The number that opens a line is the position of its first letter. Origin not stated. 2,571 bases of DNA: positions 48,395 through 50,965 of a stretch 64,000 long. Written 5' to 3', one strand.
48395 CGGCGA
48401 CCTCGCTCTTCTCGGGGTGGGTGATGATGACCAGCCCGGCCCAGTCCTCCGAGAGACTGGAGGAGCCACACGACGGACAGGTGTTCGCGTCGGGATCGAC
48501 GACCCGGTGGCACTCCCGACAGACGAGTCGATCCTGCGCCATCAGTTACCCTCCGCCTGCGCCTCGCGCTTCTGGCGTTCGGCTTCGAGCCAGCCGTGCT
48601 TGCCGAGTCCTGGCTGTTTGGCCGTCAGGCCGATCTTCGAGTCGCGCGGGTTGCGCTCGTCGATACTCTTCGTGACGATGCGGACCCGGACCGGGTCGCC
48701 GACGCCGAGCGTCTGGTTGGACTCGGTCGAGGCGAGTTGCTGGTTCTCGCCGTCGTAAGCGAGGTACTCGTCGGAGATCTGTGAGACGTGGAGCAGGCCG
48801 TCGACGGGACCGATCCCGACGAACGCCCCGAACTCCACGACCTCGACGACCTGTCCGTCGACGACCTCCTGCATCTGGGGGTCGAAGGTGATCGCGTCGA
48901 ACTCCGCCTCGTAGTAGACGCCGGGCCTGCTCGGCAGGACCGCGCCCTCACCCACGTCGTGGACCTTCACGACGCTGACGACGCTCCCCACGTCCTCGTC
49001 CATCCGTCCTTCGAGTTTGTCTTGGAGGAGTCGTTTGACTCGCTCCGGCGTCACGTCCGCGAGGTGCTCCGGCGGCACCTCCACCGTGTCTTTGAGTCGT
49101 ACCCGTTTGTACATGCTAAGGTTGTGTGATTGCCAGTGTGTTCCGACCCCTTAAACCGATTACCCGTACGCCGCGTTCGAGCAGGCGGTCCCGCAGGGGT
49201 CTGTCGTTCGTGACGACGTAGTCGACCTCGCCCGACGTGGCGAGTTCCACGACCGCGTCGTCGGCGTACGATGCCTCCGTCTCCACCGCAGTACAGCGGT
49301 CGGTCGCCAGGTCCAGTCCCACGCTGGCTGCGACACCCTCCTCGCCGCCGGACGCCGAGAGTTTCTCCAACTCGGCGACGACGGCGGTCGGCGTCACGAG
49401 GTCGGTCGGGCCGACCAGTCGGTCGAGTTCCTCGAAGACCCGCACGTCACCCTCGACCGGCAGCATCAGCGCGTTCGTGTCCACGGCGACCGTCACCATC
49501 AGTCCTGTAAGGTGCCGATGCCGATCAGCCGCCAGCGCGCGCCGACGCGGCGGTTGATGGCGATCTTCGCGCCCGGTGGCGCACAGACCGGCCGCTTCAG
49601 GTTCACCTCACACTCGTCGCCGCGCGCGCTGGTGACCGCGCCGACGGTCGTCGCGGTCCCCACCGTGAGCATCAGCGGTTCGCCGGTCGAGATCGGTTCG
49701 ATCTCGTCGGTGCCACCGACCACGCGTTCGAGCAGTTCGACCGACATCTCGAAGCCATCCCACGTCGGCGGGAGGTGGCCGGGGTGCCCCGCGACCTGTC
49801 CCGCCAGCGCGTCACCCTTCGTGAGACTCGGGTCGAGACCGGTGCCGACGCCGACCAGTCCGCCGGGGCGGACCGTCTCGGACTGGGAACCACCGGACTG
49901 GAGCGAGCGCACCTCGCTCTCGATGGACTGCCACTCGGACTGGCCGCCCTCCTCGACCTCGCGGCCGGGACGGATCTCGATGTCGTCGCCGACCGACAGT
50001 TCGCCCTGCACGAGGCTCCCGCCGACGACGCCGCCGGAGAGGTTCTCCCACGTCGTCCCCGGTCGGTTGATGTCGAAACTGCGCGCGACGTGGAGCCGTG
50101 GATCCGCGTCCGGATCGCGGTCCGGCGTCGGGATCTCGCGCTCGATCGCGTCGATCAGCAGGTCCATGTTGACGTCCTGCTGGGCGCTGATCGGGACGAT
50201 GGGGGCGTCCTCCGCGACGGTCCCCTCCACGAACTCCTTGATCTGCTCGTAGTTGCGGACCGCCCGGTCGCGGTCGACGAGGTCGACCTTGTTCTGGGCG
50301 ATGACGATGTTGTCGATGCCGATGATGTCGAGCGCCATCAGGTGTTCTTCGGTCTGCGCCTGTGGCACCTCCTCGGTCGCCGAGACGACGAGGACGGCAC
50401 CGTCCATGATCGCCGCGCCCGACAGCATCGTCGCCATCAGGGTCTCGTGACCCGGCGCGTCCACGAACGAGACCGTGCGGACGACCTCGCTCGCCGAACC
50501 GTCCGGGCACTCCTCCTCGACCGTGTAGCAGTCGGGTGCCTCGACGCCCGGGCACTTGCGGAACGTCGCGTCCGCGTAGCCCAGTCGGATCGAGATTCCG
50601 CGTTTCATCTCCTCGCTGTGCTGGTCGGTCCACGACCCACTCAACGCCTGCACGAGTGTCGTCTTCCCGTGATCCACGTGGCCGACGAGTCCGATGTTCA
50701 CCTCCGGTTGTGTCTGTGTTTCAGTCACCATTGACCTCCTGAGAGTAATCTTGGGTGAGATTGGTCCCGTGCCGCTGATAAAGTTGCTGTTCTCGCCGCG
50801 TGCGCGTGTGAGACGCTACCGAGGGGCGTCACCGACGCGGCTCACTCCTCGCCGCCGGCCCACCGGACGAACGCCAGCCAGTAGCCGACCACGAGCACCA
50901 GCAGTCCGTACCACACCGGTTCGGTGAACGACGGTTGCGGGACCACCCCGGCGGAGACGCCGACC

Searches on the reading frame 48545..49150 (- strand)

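Call 68: search_protein_families(library=pfam, proteins=[window:48545-49150:-], max_evalue=0.00001)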
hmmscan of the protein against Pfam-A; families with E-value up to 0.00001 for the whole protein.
window:48545-49150:- (202 aa): 2 families
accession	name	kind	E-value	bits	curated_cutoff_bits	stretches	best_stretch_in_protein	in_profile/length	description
PF00575.29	S1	-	3.5e-14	53.4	22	1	92-166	3-67/74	S1 RNA binding domain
PF03876.22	SHS2_Rpb7-N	-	3.5e-12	46.7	24.8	1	20-74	1-55/57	SHS2 domain found in N terminus of Rpb7p/Rpc25p/MJ0397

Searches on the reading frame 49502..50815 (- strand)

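Call 68: search_protein_families(library=pfam, proteins=[window:49502-50815:-], max_evalue=0.00001)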
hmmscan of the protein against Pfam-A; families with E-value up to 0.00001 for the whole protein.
window:49502-50815:- (438 aa): 3 families
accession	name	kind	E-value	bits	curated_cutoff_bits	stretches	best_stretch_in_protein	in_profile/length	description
PF00009.33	GTP_EFTU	-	1.6e-31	109.8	26.5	1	39-229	4-187/188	Elongation factor Tu GTP binding domain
PF09173.17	eIF2_C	-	3.3e-31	107.8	22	1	355-435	3-85/86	Initiation factor eIF2 gamma, C terminal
PF03144.31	GTP_EFTU_D2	-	3.5e-07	31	30.3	1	261-338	1-68/73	Elongation factor Tu domain 2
